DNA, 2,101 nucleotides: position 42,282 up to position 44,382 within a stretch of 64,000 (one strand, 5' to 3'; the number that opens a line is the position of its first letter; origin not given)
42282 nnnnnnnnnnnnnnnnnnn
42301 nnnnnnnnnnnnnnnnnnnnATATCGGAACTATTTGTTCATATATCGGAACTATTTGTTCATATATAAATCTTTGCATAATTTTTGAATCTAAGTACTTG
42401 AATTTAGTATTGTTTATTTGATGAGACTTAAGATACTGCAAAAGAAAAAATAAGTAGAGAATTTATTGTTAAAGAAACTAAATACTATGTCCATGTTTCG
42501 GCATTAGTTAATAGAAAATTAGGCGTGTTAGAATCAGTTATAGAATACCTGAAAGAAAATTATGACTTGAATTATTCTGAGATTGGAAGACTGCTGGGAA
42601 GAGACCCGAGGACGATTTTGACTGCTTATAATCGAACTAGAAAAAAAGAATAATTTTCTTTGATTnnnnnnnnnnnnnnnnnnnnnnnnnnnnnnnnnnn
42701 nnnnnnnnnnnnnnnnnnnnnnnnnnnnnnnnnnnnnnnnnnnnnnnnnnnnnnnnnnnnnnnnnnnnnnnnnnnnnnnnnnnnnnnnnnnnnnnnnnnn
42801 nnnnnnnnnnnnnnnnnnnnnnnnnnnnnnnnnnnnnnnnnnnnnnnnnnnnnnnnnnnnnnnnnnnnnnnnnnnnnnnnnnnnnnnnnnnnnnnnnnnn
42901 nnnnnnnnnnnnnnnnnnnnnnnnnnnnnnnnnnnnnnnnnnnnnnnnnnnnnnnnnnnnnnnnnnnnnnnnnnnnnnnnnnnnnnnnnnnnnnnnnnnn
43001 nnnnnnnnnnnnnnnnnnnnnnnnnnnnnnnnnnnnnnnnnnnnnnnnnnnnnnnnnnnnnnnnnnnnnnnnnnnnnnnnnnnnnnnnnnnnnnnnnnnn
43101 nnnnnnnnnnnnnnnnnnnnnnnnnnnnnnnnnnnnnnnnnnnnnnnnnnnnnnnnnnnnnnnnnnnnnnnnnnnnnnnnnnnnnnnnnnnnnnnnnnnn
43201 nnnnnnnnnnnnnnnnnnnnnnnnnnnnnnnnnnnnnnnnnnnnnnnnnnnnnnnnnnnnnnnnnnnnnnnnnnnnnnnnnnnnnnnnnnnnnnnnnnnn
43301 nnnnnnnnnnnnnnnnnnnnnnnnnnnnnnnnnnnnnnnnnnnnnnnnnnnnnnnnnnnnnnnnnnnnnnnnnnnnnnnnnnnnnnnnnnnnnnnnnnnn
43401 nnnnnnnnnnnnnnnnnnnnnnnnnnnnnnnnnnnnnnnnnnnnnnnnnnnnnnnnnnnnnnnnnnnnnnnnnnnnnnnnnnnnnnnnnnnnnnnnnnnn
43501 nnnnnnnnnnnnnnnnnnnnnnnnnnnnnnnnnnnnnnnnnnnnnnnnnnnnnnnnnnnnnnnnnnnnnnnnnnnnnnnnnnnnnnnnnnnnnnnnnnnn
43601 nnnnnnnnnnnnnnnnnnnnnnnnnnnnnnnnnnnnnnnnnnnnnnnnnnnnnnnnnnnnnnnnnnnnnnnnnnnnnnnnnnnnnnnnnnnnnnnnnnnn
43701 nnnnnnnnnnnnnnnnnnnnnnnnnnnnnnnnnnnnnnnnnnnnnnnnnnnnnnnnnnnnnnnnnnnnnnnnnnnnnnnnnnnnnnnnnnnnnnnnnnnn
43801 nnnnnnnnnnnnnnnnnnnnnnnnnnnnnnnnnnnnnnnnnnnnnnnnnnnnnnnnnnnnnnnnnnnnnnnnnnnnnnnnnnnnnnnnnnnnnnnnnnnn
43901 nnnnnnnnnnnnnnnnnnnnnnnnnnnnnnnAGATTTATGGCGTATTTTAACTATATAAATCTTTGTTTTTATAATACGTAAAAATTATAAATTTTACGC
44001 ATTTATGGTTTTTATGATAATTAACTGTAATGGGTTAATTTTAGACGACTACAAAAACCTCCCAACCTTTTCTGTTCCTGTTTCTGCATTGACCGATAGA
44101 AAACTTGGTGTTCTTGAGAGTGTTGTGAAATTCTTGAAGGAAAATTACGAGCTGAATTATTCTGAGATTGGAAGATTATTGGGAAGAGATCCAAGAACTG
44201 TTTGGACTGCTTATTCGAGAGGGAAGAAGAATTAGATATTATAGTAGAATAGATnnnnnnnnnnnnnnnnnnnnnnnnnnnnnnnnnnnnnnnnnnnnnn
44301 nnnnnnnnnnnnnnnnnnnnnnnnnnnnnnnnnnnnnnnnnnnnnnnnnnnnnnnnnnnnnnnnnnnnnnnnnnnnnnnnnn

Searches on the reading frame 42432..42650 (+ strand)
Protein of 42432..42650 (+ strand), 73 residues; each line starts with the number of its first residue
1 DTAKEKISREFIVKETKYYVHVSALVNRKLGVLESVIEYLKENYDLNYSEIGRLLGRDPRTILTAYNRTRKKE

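Call 5: search_protein_families(library=pfam, proteins=[window:42432-42650:+], max_evalue=0.1)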
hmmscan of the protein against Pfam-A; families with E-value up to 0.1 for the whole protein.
window:42432-42650:+ (73 aa): 6 families
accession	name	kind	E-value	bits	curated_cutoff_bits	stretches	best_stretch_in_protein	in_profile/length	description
PF13936.12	HTH_38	-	0.0011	19.1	27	1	45-62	20-37/44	Helix-turn-helix domain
PF08281.18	Sigma70_r4_2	-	0.0085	16.2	25.7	1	40-72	21-53/54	Sigma-70, region 4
PF08299.17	Bac_DnaA_C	-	0.029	14.8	31.5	1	38-68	36-68/69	Bacterial dnaA protein helix-turn-helix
PF20432.4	Xre-like-HTH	-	0.061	14.1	25.8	1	40-65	18-42/63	Antitoxin Xre-like helix-turn-helix domain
PF13412.12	HTH_24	-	0.061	13.4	21.9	1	36-67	8-39/48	Winged helix-turn-helix DNA-binding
PF13518.12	HTH_28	-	0.091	13.3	25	0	36-64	5-31/52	Helix-turn-helix domain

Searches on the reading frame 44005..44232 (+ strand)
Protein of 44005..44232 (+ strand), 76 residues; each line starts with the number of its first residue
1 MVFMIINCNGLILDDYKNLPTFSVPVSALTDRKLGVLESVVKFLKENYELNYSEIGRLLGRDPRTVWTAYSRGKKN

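Call 5: search_protein_families(library=pfam, proteins=[window:44005-44232:+], max_evalue=0.1)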
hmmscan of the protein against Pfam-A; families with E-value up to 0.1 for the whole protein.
window:44005-44232:+ (76 aa): 4 families
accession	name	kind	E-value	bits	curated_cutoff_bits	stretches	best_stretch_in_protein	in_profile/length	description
PF08281.18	Sigma70_r4_2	-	5.9e-05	23.1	25.7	1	45-75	22-52/54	Sigma-70, region 4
PF13384.12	HTH_23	-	0.0043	17.3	24.6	1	40-71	10-39/50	Homeodomain-like domain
PF13936.12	HTH_38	-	0.017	15.3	27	1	51-66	22-37/44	Helix-turn-helix domain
PF13412.12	HTH_24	-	0.091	12.8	21.9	0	41-69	9-37/48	Winged helix-turn-helix DNA-binding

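Call 12: find_homologous_proteins(query=window:44005-44232:+, max_evalue=0.01)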
Query window:44005-44232:+ (76 aa): 2 proteins with E <= 0.01 among 3 candidates.
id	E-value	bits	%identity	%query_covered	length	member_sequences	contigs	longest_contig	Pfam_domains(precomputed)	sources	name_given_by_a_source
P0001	2.6e-41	156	100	96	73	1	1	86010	-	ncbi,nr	ncbi:hypothetical protein HYV89_01900 [Candidatus Woesearchaeota archaeon]|nr:hypothetical protein [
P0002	2.7e-8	51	90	38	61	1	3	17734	-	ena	-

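Call 14: find_encoding_contigs(protein=P0002, flank=8000)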
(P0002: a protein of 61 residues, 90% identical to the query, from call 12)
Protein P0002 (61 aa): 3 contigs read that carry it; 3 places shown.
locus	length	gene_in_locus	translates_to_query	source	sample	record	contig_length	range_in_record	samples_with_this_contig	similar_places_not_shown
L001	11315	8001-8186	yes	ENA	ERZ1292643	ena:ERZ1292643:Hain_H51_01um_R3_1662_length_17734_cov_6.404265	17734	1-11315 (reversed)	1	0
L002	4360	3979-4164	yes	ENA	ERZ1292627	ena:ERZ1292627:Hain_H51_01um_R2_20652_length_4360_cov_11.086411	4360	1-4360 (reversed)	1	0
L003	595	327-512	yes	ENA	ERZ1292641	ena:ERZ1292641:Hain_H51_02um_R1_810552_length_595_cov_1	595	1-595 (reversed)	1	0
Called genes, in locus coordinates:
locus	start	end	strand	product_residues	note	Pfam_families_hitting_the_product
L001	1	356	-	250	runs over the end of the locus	PF00483:NTP_transferase, PF12804:NTP_transf_3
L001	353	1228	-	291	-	PF00288:GHMP_kinases_N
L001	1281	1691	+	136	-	-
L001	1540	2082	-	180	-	PF18765:Polbeta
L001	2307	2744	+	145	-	-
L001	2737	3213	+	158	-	-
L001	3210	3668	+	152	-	-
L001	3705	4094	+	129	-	-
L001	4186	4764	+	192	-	PF19502:DUF6036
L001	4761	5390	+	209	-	-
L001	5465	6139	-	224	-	PF19502:DUF6036 (faint)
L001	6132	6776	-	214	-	-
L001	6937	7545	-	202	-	PF01909:NTP_transf_2 (weak), PF18765:Polbeta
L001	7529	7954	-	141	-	-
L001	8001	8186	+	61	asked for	-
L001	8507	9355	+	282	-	PF01944:SpoIIM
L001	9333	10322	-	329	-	PF01594:AI-2E_transport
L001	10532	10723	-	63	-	-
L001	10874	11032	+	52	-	-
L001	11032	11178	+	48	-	-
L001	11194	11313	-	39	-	?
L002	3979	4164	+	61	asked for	-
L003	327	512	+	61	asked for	-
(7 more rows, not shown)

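Call 23: search_protein_families(library=padloc, proteins=[window:44005-44232:+], max_evalue=0.01)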
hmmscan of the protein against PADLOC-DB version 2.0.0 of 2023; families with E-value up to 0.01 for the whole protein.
window:44005-44232:+ (76 aa): 0 families

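Call 24: search_protein_families(library=ncbifam, proteins=[window:44005-44232:+], max_evalue=0.01)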
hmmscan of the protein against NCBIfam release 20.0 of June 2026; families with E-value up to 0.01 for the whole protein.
window:44005-44232:+ (76 aa): 0 families

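Call 28: search_protein_representatives(alignment_id=A1)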
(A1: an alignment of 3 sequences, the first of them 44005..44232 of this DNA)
Query: 3 sequences, 73 profile positions. Proteins with E-value up to 0.001 (for the whole library): 2016; up to 1e-10: 1523; up to 1e-30: 55. The best 150 are listed.
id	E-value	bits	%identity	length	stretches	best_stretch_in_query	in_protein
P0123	1.9e-61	220.0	-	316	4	15-72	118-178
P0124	1.2e-53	195.1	-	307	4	20-72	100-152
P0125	6.1e-52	189.6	-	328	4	11-71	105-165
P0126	1.4e-51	188.5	-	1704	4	23-72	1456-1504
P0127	1.5e-51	188.4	-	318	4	12-72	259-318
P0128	4.2e-51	186.9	-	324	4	11-71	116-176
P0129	1.4e-50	185.2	-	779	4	22-72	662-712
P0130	4.0e-50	183.8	-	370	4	13-72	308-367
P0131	9.4e-48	176.2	-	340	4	15-72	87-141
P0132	2.4e-46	171.7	-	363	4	5-72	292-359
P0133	1.5e-45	169.2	-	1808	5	20-72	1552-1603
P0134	2.4e-44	165.3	-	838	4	7-72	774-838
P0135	1.1e-43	163.1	-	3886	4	18-72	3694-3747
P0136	3.3e-43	161.6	-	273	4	11-72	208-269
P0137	5.6e-43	160.9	-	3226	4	19-72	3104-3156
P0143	3.1e-40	152.1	-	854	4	21-71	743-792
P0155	1.8e-34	133.7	-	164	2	16-72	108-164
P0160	5.9e-34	132.0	-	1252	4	27-72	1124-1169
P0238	8.7e-28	112.2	-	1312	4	27-72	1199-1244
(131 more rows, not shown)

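Call 34: search_protein_families(library=pfam, proteins=[P0123, P0155, P0129, P0134, P0143, P0160, P0126, P0238], max_evalue=0.01)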
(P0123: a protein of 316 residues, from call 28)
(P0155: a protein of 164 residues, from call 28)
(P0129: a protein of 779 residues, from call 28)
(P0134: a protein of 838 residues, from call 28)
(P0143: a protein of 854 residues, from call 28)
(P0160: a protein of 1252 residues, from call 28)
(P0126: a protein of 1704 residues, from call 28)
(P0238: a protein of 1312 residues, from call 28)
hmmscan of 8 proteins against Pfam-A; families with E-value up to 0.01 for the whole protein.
P0123 (316 aa): 8 families
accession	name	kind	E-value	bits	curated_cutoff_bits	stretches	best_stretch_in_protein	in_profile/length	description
PF13936.12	HTH_38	-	2.7e-09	37.1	27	0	149-168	18-37/44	Helix-turn-helix domain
PF08279.18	HTH_11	-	4.4e-08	33.3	25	0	214-241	5-33/55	HTH domain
PF08281.18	Sigma70_r4_2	-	2.9e-07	30.5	25.7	0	281-315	19-53/54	Sigma-70, region 4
PF13412.12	HTH_24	-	1.3e-06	28.4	21.9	0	210-241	8-35/48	Winged helix-turn-helix DNA-binding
PF13384.12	HTH_23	-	4e-06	26.9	24.6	0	281-310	11-39/50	Homeodomain-like domain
PF18534.6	HBD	-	4.1e-05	24.1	32.9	0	203-228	24-49/84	Helical bundle domain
PF13404.12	HTH_AsnC-type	-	0.0015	18.8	27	0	284-306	13-35/42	AsnC-type helix-turn-helix domain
PF20432.4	Xre-like-HTH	-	0.0034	18.1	25.8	0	79-101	18-40/63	Antitoxin Xre-like helix-turn-helix domain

P0155 (164 aa): 1 family
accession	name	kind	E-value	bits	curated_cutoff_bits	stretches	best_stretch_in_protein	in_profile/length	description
PF08281.18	Sigma70_r4_2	-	2.2e-06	27.7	25.7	1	61-99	15-53/54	Sigma-70, region 4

P0129 (779 aa): 7 families
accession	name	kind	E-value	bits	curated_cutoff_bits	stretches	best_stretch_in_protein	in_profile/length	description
PF08281.18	Sigma70_r4_2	-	4.5e-09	36.2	25.7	0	749-777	25-53/54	Sigma-70, region 4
PF13384.12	HTH_23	-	1.1e-07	31.8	24.6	0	682-705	15-37/50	Homeodomain-like domain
PF13936.12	HTH_38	-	9.6e-07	28.9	27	0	684-702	19-37/44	Helix-turn-helix domain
PF17902.7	SH3_10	-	0.0019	18.7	22.8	0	539-574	15-50/65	SH3 domain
PF13518.12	HTH_28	-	0.002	18.6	25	0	742-765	5-27/52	Helix-turn-helix domain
PF16805.11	Trans_coact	-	0.0028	17.9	25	0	731-761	16-46/73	Phage late-transcription coactivator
PF20432.4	Xre-like-HTH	-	0.0077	16.9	25.8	0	681-702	19-40/63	Antitoxin Xre-like helix-turn-helix domain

P0134 (838 aa): 5 families
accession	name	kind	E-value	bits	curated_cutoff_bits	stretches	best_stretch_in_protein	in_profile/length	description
PF13385.13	Laminin_G_3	-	2.5e-30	106.1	27.6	1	107-256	2-151/151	Concanavalin A-like lectin/glucanases superfamily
PF08281.18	Sigma70_r4_2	-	2e-12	47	25.7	0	796-838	10-53/54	Sigma-70, region 4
PF13384.12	HTH_23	-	3.9e-10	39.7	24.6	0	607-634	10-36/50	Homeodomain-like domain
PF04695.18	Pex14_N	-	0.00016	21.7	23.2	0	804-823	27-46/46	Pex14 N-terminal domain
PF14890.11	Intein_splicing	-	0.00041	20.6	35.8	0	674-717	1-38/155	Intein splicing domain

P0143 (854 aa): 6 families
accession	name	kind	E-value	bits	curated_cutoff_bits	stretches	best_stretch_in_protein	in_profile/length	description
PF13385.13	Laminin_G_3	-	3.9e-27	95.7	27.6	1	116-276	1-150/151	Concanavalin A-like lectin/glucanases superfamily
PF08281.18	Sigma70_r4_2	-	4.1e-16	58.8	25.7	1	633-666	21-54/54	Sigma-70, region 4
PF13384.12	HTH_23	-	6.4e-07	29.4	24.6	0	633-658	15-37/50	Homeodomain-like domain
PF20432.4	Xre-like-HTH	-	1.4e-05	25.7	25.8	0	634-666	19-50/63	Antitoxin Xre-like helix-turn-helix domain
PF03444.21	HrcA_DNA-bdg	-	0.004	17.2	21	0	758-783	15-40/79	Winged helix-turn-helix transcription repressor, HrcA DNA-binding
PF07495.19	Y_Y_Y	-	0.0063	16.8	26.6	0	306-334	35-63/65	Y_Y_Y domain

P0160 (1252 aa): 8 families
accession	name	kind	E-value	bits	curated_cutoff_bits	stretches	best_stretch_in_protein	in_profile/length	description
PF08281.18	Sigma70_r4_2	-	7.5e-16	58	25.7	2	1201-1236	18-54/54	Sigma-70, region 4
PF13384.12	HTH_23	-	1.8e-07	31.2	24.6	0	1138-1162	16-37/50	Homeodomain-like domain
PF13921.12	Myb_DNA-bind_6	-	0.00019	22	22.9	0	1133-1182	9-58/60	Myb-like DNA-binding domain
PF13936.12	HTH_38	-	0.00074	19.6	27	0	1145-1159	23-37/44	Helix-turn-helix domain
PF13412.12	HTH_24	-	0.0011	18.9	21.9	0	1206-1229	15-38/48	Winged helix-turn-helix DNA-binding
PF04645.17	DUF603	-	0.0016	18.6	22.6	0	1198-1230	9-41/181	Protein of unknown function, DUF603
PF04545.22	Sigma70_r4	-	0.0042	17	24.1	0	1073-1110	13-49/50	Sigma-70, region 4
PF20432.4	Xre-like-HTH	-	0.0083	16.8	25.8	0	1012-1033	19-40/63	Antitoxin Xre-like helix-turn-helix domain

P0126 (1704 aa): 3 families
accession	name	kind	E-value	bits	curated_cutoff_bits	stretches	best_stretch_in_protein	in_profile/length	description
PF08281.18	Sigma70_r4_2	-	1.3e-11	44.4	25.7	0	1606-1634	22-50/54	Sigma-70, region 4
PF13936.12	HTH_38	-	0.001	19.2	27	0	1600-1627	12-37/44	Helix-turn-helix domain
PF13384.12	HTH_23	-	0.0011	19.2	24.6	0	1605-1632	15-39/50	Homeodomain-like domain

P0238 (1312 aa): 8 families
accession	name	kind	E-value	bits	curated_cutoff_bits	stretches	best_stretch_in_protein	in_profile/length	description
PF08281.18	Sigma70_r4_2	-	3.8e-08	33.3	25.7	1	1275-1310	19-54/54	Sigma-70, region 4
PF19077.6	Big_13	-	6.4e-07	30.3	27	1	596-665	31-102/102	Bacterial Ig-like domain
PF12245.14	Big_3_2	-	9.4e-07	29.5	23.3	1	601-664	56-121/122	Bacterial Ig-like domain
PF13384.12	HTH_23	-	1e-05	25.6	24.6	0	1274-1305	10-40/50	Homeodomain-like domain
PF13412.12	HTH_24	-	0.003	17.5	21.9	0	1209-1241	9-41/48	Winged helix-turn-helix DNA-binding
PF04545.22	Sigma70_r4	-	0.0031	17.5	24.1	0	1270-1312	12-50/50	Sigma-70, region 4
PF20432.4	Xre-like-HTH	-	0.0043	17.7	25.8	0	1213-1258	19-59/63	Antitoxin Xre-like helix-turn-helix domain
PF00801.26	PKD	-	0.0099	16.3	23.5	1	592-659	15-78/80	PKD domain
